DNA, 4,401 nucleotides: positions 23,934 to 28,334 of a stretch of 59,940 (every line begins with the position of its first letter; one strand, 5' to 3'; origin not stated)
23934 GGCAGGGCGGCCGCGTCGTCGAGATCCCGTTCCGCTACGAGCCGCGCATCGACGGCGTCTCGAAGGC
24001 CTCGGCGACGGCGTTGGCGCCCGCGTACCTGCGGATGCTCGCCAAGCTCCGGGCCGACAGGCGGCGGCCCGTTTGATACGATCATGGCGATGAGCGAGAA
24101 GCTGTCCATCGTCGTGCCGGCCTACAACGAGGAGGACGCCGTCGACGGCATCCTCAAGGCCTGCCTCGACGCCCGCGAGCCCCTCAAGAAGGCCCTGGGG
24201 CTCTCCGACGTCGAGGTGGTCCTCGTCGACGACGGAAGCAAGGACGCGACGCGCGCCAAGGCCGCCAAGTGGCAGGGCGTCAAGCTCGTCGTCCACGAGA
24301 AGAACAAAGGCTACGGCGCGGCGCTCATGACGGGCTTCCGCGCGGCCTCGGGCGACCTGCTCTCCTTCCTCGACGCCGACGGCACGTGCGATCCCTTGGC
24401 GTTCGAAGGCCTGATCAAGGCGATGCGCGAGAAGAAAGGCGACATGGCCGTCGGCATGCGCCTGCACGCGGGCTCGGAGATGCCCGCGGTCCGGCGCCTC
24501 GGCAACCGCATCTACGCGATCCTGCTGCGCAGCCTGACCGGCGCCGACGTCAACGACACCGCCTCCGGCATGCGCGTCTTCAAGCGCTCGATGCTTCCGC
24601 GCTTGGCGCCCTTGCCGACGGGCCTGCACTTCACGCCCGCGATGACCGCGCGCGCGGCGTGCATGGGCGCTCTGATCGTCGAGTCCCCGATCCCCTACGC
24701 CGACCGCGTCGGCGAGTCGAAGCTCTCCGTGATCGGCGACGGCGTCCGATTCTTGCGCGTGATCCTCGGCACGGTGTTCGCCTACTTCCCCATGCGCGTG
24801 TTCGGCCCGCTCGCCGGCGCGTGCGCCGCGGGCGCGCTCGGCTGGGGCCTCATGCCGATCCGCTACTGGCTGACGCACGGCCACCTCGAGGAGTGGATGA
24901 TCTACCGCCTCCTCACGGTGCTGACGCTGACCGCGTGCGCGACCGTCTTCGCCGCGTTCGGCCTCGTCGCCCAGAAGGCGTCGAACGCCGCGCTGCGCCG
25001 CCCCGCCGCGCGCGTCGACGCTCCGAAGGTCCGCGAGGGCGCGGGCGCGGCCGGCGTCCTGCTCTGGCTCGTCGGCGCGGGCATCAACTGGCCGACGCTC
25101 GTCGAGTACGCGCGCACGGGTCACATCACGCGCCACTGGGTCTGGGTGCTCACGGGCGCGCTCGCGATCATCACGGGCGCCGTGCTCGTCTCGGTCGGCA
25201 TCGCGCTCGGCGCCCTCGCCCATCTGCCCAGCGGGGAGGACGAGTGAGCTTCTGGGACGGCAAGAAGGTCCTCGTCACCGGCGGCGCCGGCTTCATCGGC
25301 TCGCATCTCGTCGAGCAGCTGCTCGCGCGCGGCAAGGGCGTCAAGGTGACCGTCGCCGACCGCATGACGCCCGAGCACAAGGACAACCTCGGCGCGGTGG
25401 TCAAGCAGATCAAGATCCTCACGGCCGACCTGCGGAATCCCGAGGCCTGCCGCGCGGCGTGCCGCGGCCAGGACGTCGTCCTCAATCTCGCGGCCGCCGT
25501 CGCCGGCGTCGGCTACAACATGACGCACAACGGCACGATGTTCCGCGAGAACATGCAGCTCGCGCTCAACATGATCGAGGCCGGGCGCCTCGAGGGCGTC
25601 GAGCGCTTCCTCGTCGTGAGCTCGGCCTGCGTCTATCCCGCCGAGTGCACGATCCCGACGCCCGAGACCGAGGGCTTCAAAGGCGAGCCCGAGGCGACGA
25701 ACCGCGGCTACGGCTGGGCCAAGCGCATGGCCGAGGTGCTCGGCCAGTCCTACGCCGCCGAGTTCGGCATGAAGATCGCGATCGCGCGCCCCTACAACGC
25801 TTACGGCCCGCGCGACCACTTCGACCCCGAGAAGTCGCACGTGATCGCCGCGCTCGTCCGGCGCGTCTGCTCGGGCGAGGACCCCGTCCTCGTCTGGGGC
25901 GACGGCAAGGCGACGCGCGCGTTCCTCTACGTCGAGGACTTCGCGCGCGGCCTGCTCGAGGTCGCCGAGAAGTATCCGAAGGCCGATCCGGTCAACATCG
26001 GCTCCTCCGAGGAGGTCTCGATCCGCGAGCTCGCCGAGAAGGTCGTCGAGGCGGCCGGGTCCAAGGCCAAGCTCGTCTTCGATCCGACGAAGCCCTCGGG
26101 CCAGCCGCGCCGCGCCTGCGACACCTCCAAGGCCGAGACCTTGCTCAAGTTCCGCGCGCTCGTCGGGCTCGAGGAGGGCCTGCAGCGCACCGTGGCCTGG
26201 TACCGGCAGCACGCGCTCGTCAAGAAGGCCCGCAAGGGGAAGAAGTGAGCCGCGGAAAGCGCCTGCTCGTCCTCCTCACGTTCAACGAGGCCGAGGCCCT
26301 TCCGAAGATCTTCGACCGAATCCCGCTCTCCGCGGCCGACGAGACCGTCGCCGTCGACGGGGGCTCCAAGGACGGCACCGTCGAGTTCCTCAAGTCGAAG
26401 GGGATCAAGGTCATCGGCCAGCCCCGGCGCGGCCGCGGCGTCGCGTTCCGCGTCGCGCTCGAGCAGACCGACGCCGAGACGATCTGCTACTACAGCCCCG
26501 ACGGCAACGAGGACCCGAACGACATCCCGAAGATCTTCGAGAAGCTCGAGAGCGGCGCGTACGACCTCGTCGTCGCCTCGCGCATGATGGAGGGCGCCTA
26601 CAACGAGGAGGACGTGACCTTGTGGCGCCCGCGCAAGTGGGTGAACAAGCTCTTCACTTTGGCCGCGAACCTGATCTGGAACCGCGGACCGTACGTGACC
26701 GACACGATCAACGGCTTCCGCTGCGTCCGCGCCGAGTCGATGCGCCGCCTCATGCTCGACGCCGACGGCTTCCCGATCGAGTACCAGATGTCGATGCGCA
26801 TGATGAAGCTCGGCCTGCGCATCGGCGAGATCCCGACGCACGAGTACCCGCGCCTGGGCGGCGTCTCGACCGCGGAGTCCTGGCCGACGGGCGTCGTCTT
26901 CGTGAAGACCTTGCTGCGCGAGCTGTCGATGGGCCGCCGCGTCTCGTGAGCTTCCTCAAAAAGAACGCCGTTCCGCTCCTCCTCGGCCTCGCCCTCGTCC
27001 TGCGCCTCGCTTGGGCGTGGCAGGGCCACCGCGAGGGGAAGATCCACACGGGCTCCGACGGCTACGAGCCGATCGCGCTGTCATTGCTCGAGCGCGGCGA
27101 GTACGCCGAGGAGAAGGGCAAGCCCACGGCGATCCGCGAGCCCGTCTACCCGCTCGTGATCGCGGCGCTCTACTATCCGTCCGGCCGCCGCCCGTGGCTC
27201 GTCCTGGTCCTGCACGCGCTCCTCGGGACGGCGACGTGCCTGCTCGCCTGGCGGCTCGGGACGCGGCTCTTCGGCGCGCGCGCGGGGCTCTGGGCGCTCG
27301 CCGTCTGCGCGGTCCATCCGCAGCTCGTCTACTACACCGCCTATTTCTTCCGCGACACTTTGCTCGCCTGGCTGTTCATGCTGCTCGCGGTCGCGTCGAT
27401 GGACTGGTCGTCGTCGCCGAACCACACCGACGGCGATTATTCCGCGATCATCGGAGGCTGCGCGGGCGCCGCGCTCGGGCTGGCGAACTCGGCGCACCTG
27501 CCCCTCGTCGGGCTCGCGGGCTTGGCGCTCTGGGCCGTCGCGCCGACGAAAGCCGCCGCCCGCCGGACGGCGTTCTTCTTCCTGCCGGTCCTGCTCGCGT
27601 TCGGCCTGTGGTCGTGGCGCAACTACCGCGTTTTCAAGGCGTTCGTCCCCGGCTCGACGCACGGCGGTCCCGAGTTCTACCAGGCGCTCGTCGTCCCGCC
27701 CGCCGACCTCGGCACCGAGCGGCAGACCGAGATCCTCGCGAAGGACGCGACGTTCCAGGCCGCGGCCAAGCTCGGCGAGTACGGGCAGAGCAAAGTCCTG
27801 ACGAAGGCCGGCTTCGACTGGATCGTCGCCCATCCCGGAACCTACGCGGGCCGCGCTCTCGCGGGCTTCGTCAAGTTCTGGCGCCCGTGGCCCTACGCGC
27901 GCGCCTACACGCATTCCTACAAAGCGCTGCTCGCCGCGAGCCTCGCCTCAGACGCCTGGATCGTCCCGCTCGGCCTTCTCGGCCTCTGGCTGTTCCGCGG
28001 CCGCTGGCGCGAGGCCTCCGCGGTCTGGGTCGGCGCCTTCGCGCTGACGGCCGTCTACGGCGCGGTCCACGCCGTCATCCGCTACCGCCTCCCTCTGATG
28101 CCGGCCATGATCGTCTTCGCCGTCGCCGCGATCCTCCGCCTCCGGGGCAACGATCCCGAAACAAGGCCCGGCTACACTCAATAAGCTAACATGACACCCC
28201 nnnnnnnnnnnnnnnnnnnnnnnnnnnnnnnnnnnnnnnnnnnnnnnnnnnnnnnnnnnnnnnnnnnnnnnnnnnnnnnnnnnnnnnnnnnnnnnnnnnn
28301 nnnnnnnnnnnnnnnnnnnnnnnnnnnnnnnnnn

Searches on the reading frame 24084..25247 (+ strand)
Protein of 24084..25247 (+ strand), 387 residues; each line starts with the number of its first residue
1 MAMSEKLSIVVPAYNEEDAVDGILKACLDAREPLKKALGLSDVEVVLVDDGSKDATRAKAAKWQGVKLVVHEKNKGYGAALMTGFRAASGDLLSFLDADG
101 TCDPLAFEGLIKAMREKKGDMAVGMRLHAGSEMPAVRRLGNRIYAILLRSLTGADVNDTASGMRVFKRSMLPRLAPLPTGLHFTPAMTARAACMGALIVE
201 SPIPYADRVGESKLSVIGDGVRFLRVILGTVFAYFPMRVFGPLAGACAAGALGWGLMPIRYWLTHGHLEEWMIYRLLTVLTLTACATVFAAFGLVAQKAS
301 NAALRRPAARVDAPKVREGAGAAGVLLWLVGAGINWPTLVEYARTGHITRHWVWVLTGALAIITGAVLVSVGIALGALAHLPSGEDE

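Call 40: search_protein_families(library=pfam, proteins=[window:24084-25247:+], max_evalue=0.0001)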
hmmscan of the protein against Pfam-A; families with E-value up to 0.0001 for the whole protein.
window:24084-25247:+ (387 aa): 2 families
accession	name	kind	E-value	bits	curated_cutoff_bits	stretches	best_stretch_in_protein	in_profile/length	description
PF00535.33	Glycos_transf_2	-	4.7e-33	114.9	23.3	1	8-171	1-164/168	Glycosyl transferase family 2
PF13641.12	Glyco_tranf_2_3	-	1.8e-06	28.5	27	1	7-126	3-123/230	Glycosyltransferase like family 2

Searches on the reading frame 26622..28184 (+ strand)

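Call 40: search_protein_families(library=pfam, proteins=[window:26622-28184:+], max_evalue=0.0001)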
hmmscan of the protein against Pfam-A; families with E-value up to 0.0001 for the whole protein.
window:26622-28184:+ (520 aa): 1 family
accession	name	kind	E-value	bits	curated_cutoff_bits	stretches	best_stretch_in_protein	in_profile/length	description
PF13231.12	PMT_2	-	6.1e-05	23.7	26.1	1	174-325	4-149/160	Dolichyl-phosphate-mannose-protein mannosyltransferase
